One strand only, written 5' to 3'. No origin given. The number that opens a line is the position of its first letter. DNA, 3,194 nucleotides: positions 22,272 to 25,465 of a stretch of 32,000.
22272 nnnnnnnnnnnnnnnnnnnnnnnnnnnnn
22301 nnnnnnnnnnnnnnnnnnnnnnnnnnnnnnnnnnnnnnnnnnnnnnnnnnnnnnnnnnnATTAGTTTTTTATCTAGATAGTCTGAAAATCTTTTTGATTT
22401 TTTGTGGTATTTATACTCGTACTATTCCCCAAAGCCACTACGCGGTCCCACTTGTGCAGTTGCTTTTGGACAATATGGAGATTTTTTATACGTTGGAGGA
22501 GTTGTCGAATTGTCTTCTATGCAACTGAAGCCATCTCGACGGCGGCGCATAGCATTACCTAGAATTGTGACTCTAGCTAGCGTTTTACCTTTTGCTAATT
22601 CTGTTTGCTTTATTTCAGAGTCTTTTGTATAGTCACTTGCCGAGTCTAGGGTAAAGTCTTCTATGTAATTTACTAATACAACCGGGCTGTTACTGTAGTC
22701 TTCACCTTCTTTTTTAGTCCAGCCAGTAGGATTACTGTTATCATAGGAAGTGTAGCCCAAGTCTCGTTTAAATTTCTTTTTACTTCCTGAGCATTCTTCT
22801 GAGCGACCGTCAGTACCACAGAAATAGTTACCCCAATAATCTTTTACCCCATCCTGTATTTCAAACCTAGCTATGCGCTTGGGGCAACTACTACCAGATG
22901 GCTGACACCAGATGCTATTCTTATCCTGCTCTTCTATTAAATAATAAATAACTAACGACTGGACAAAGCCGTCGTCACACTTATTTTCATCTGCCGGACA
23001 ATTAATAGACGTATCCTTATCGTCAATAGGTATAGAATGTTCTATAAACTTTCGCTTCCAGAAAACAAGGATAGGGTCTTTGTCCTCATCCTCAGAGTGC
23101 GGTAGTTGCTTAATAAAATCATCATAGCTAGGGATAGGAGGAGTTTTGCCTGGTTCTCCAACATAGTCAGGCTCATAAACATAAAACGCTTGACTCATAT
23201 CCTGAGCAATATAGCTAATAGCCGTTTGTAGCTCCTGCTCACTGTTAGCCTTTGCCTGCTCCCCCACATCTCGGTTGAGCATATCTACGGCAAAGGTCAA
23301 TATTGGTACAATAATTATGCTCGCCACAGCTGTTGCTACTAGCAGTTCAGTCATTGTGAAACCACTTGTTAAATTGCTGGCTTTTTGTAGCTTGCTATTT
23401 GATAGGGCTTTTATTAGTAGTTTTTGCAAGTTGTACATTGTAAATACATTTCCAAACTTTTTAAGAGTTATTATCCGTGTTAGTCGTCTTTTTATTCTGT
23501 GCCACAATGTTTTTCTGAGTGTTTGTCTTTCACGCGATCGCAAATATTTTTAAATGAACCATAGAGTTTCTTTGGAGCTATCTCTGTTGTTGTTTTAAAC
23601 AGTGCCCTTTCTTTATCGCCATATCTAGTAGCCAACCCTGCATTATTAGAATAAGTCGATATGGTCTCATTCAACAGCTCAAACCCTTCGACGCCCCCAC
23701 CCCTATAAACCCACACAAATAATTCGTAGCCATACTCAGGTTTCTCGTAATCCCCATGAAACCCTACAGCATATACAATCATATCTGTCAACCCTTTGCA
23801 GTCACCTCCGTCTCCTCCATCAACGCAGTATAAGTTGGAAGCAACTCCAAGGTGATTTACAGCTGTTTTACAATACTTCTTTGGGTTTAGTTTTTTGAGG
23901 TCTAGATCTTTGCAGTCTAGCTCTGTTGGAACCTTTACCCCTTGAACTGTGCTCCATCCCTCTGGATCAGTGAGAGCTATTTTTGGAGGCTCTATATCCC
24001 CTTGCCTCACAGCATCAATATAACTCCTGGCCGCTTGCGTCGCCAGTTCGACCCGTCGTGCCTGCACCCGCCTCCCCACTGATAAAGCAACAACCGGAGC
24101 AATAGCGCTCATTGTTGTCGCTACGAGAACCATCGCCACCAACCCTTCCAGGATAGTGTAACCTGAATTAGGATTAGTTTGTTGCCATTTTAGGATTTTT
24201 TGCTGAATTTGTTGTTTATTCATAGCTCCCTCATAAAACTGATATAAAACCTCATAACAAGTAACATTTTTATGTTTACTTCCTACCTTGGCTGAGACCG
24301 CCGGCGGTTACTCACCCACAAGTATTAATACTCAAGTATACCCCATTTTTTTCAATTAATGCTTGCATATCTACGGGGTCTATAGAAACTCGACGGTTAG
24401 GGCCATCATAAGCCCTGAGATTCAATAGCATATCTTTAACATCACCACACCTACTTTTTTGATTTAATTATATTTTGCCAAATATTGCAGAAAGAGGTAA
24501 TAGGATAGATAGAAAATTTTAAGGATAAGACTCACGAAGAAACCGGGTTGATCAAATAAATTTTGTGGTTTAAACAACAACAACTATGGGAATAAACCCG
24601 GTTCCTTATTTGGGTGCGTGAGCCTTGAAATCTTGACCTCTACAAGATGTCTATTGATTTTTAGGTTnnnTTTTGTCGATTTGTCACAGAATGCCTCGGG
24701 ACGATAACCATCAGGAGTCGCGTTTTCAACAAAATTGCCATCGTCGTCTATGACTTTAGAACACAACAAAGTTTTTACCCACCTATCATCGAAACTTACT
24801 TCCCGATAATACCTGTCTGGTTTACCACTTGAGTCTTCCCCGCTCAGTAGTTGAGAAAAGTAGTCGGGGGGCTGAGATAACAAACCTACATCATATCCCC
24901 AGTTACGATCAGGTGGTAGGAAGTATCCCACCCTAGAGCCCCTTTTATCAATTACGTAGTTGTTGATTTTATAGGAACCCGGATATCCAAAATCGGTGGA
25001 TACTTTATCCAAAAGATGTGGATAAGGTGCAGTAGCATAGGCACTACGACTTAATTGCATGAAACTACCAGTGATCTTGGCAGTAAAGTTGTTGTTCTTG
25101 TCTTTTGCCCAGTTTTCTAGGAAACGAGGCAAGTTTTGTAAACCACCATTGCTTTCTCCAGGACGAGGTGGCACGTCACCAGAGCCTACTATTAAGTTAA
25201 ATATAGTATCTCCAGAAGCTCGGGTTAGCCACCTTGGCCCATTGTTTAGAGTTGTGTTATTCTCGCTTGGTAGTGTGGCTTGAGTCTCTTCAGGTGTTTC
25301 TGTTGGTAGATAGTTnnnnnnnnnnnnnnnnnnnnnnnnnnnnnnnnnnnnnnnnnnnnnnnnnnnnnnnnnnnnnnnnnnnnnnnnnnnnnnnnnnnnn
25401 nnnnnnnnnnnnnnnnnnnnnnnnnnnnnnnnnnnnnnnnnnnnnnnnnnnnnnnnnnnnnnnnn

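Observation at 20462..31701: Hps-type pseudopilin / giant-protein polysaccharide secretion locus with no motor, platform, peptidase or channel gene in the window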

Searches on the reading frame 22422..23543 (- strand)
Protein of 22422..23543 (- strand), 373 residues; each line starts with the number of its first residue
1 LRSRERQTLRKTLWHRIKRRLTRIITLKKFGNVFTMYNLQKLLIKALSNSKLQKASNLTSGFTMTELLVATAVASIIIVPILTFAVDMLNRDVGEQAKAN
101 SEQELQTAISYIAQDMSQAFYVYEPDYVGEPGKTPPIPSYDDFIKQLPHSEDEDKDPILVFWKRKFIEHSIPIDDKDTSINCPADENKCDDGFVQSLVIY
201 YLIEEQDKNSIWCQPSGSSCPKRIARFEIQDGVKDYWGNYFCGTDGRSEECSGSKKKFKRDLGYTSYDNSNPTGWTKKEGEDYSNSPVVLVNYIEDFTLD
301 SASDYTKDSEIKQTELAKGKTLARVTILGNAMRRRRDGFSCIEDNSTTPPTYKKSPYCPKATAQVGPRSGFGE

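Call 4: search_protein_families(library=ncbifam, proteins=[window:22422-23543:-], max_evalue=0.01)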
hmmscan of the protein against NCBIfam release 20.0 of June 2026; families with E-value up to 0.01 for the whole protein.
window:22422-23543:- (373 aa): 4 families
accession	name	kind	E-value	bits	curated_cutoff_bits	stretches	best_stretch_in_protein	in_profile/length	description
NF038304.1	EPS_HpsC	equivalog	2.7e-62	211.2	200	1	49-347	10-276/318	hormogonium polysaccharide secretion pseudopilin HpsC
NF007848.0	PRK10557.1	equivalog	6e-05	22.4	120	1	55-122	6-73/192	prepilin peptidase-dependent protein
TIGR02599.1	TIGR02599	subfamily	0.00025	20.4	256.5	1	61-120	1-60/361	Verru_Chthon cassette protein C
TIGR02532.1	IV_pilin_GFxxxE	domain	0.00067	19.4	16.3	1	60-78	2-20/24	prepilin-type N-terminal cleavage/methylation domain-containing protein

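Call 5: search_protein_families(library=pfam, proteins=[window:22422-23543:-], max_evalue=0.01)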
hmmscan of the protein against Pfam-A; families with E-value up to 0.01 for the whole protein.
window:22422-23543:- (373 aa): 1 family
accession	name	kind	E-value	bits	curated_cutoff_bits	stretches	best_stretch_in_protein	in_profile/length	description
PF07963.17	N_methyl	-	0.00094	19.1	21.2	1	60-81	5-26/27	Prokaryotic N-terminal methylation motif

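Call 40: search_solved_structures(query=A4, max_evalue=10)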
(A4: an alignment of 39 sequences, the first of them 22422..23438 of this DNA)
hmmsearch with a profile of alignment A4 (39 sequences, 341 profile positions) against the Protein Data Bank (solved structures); distinct sequences matched with E-value up to 10: 7.
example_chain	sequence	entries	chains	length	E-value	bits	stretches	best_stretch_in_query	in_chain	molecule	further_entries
7tgg_A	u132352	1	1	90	0.39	13.1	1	17-40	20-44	Geopilin domain 1 protein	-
9egp_A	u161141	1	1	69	0.76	12.1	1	21-41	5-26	Geopilin domain 1 protein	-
6ded_A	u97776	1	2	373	1.5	11.2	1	122-161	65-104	NCK-interacting protein with SH3 domain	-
6dee_A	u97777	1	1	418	1.7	11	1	122-161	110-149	NCK-interacting protein with SH3 domain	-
9laa_A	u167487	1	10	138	1.8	10.9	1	17-40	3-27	Type IV pilin protein PilA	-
9m5e_H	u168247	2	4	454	1.9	10.8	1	122-161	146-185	NCK-interacting protein with SH3 domain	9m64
6dec_M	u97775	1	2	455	1.9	10.8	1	122-161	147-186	NCK-interacting protein with SH3 domain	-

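Call 67: search_protein_families(library=pfam, alignment_id=A4, max_evalue=1)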
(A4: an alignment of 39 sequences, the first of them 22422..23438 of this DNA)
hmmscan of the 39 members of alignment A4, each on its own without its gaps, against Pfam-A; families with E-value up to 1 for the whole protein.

A. member 1, window:22422-23438:- (338 aa): 1 family
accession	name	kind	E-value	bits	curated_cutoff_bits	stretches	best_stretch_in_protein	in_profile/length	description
PF07963.17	N_methyl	-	0.002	18.1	21.2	1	25-46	5-26/27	Prokaryotic N-terminal methylation motif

B. families by the number of members that match (of 39 scanned): 19 families
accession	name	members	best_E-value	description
PF07963.17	N_methyl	37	9.8e-07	Prokaryotic N-terminal methylation motif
PF11773.13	ComGE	4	0.038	Competence system putative prepilin ComGE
PF09581.16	Spore_III_AF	2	0.14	Stage III sporulation protein AF (Spore_III_AF)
PF12667.13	NigD_N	1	0.018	NigD-like N-terminal OB domain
PF06896.17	Phage_TAC_3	1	0.046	Phage tail assembly chaperone proteins, TAC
PF01741.23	MscL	1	0.059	Large-conductance mechanosensitive channel, MscL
PF10324.15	7TM_GPCR_Srw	1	0.066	Serpentine type 7TM GPCR chemoreceptor Srw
PF13314.11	DUF4083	1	0.078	Domain of unknown function (DUF4083)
PF19127.6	Choline_bind_3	1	0.092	Choline-binding repeat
PF16491.10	Peptidase_M48_N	1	0.093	CAAX prenyl protease N-terminal, five membrane helices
PF16809.10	NleF_casp_inhib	1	0.094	NleF caspase inhibitor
PF08438.16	YGR210-like_G4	1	0.12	Obg-like GTPase YGR210-like, G4 motif-containing domain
PF16899.10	Cyclin_C_2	1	0.13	Cyclin C-terminal domain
PF03579.19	SHP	1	0.14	Small hydrophobic protein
PF17858.6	Defensin_int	1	0.15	Platypus intermediate defensin-like peptide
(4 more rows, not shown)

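Call 99: search_protein_families(library=ncbifam, alignment_id=A4, max_evalue=0.001)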
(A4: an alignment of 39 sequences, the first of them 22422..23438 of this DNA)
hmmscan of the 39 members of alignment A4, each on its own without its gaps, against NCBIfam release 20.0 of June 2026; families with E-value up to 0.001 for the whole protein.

A. member 1, window:22422-23438:- (338 aa): 4 families
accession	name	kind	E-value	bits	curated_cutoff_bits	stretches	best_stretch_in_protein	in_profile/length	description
NF038304.1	EPS_HpsC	equivalog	1.8e-62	211.8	200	1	14-312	10-276/318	hormogonium polysaccharide secretion pseudopilin HpsC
NF007848.0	PRK10557.1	equivalog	5.2e-05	22.6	120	1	20-87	6-73/192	prepilin peptidase-dependent protein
TIGR02599.1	TIGR02599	subfamily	0.00021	20.6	256.5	1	26-85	1-60/361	Verru_Chthon cassette protein C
TIGR02532.1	IV_pilin_GFxxxE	domain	0.0006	19.6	16.3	0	25-43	2-20/24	prepilin-type N-terminal cleavage/methylation domain-containing protein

B. families by the number of members that match (of 39 scanned): 12 families
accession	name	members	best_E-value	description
NF038304.1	EPS_HpsC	39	4.4e-121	hormogonium polysaccharide secretion pseudopilin HpsC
TIGR02599.1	TIGR02599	27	1.4e-07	Verru_Chthon cassette protein C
NF041013.1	T4P_ComGE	7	7.6e-07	competence type IV pilus minor pilin ComGE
NF041002.1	pilin_ComGF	7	1.3e-06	competence type IV pilus minor pilin ComGF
NF007848.0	PRK10557.1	7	1.9e-06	prepilin peptidase-dependent protein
TIGR01711.1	gspJ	5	9.2e-06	type II secretion system minor pseudopilin GspJ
TIGR02532.1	IV_pilin_GFxxxE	5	7.1e-05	prepilin-type N-terminal cleavage/methylation domain-containing protein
NF038303.1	EPS_HpsB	1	2.9e-05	hormogonium polysaccharide secretion pseudopilin HpsB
TIGR01401.1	fliR_like_III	1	0.00016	type III secretion system export apparatus subunit SctT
TIGR01710.1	typeII_sec_gspG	1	0.00049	type II secretion system major pseudopilin GspG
NF007800.0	PRK10506.1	1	0.00052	prepilin peptidase-dependent protein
NF007660.0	PRK10332.1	1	0.00092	prepilin-type N-terminal cleavage/methylation domain-containing protein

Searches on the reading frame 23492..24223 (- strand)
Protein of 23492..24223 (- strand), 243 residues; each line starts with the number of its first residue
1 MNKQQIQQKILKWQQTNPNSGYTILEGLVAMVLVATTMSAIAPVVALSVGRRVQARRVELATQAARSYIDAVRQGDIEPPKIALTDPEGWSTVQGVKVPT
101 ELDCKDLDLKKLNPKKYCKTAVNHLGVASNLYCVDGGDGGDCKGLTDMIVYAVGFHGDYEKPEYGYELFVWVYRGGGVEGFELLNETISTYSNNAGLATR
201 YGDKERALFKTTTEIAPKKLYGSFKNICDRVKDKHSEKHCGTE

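Call 4: search_protein_families(library=ncbifam, proteins=[window:23492-24223:-], max_evalue=0.01)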
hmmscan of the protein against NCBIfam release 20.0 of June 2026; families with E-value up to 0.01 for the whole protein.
window:23492-24223:- (243 aa): 2 families
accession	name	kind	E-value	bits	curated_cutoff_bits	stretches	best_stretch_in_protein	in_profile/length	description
NF038303.1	EPS_HpsB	equivalog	2.1e-46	158.5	150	1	19-231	2-210/211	hormogonium polysaccharide secretion pseudopilin HpsB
NF041013.1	T4P_ComGE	equivalog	0.0013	18.8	49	1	19-68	3-52/83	competence type IV pilus minor pilin ComGE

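Call 5: search_protein_families(library=pfam, proteins=[window:23492-24223:-], max_evalue=0.01)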
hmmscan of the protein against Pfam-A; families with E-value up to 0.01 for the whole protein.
window:23492-24223:- (243 aa): 0 families

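Call 39: search_solved_structures(query=A3, max_evalue=10)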
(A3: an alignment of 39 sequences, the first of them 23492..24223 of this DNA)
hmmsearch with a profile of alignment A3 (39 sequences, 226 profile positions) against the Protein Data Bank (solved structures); distinct sequences matched with E-value up to 10: 1.
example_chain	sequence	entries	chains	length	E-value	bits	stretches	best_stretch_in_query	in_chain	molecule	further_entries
9lab_B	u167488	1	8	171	0.64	12.8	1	14-39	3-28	MSHA major pilin subunit MshA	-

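Call 66: search_protein_families(library=pfam, alignment_id=A3, max_evalue=1)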
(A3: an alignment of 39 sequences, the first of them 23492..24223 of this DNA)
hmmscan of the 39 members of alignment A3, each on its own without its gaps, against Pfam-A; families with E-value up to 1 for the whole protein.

A. member 1, window:23492-24223:- (243 aa): 1 family
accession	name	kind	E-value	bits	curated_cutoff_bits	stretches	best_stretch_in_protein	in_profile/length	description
PF07963.17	N_methyl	-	0.011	15.8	21.2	1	18-41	3-26/27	Prokaryotic N-terminal methylation motif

B. families by the number of members that match (of 39 scanned): 11 families
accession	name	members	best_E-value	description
PF07963.17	N_methyl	39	2.9e-06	Prokaryotic N-terminal methylation motif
PF03935.22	SKN1_KRE6_Sbg1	1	0.023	Beta-glucan synthesis-associated protein SKN1/KRE6/Sbg1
PF16164.10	VWA_N2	1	0.032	VWA N-terminal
PF13829.11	DUF4191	1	0.092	Domain of unknown function (DUF4191)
PF20920.2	DAXX_hist_bd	1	0.098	Death domain-associated protein 6, histone binding domain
PF23721.1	DUF7162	1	0.12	Family of unknown function (DUF7162)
PF12072.13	RNase_Y_N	1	0.21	RNase Y N-terminal region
PF22812.1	CR_prot_dom_plant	1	0.22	Plant cysteine-rich protein domain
PF01917.21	Arch_flagellin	1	0.26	Archaebacterial flagellin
PF02009.21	RIFIN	1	0.28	Rifin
PF05844.17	YopD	1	0.46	YopD protein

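Call 98: search_protein_families(library=ncbifam, alignment_id=A3, max_evalue=0.001)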
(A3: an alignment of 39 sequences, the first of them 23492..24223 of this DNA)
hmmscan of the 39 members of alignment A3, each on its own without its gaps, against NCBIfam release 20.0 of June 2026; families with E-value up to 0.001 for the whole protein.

A. member 1, window:23492-24223:- (243 aa): 1 family
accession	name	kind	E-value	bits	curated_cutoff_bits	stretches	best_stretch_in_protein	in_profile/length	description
NF038303.1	EPS_HpsB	equivalog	2.1e-46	158.5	150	1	19-231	2-210/211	hormogonium polysaccharide secretion pseudopilin HpsB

B. families by the number of members that match (of 39 scanned): 10 families
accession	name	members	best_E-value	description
NF038303.1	EPS_HpsB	39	1.2e-80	hormogonium polysaccharide secretion pseudopilin HpsB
TIGR02523.1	type_IV_pilV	28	4.5e-08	type IV pilus modification protein PilV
NF041013.1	T4P_ComGE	25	3e-05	competence type IV pilus minor pilin ComGE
NF038304.1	EPS_HpsC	22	2.2e-05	hormogonium polysaccharide secretion pseudopilin HpsC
NF040999.1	pilin_ComGC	10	0.00011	competence type IV pilus major pilin ComGC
TIGR02599.1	TIGR02599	9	3.8e-06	Verru_Chthon cassette protein C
TIGR02532.1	IV_pilin_GFxxxE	8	4.7e-05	prepilin-type N-terminal cleavage/methylation domain-containing protein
NF007800.0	PRK10506.1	5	0.00011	prepilin peptidase-dependent protein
TIGR01710.1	typeII_sec_gspG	4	0.00015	type II secretion system major pseudopilin GspG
NF007848.0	PRK10557.1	2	0.00087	prepilin peptidase-dependent protein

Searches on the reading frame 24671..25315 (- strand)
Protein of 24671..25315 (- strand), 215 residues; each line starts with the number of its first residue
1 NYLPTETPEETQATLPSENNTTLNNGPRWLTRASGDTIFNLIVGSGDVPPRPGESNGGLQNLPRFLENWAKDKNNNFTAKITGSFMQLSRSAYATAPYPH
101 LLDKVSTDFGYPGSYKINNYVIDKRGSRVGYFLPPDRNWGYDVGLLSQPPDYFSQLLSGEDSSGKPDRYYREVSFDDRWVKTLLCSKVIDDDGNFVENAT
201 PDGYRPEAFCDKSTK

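Call 94: find_homologous_proteins(query=window:24671-25315:-, max_evalue=0.001)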
Query window:24671-25315:- (215 aa): 45 proteins with E <= 0.001 among 179 candidates.
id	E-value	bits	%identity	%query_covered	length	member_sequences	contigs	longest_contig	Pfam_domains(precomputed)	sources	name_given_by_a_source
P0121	5.1e-63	231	52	99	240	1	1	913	-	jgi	-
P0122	9.4e-46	174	52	89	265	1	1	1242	-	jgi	jgi:hypothetical protein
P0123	9.7e-46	174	49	93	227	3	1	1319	-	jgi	jgi:hypothetical protein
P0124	1.6e-40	157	48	76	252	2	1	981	-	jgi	jgi:hypothetical protein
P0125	4.6e-40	156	45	93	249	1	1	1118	-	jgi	jgi:hypothetical protein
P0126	4.7e-39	153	47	81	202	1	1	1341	-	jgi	jgi:hypothetical protein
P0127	6.5e-39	152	52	68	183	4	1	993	-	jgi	jgi:hypothetical protein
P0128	7.2e-39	152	46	85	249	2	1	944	-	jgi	jgi:hypothetical protein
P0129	1.7e-37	147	46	77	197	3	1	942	-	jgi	jgi:hypothetical protein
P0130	4.6e-37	146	41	85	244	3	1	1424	-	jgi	jgi:hypothetical protein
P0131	1.4e-36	145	46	78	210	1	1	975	-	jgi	jgi:hypothetical protein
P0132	3.9e-36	143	44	77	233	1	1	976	-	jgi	jgi:hypothetical protein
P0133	4.0e-36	143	44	78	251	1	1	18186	-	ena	-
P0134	6.1e-36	142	46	77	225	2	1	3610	-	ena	-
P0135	8.2e-36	142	41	93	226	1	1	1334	-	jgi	jgi:hypothetical protein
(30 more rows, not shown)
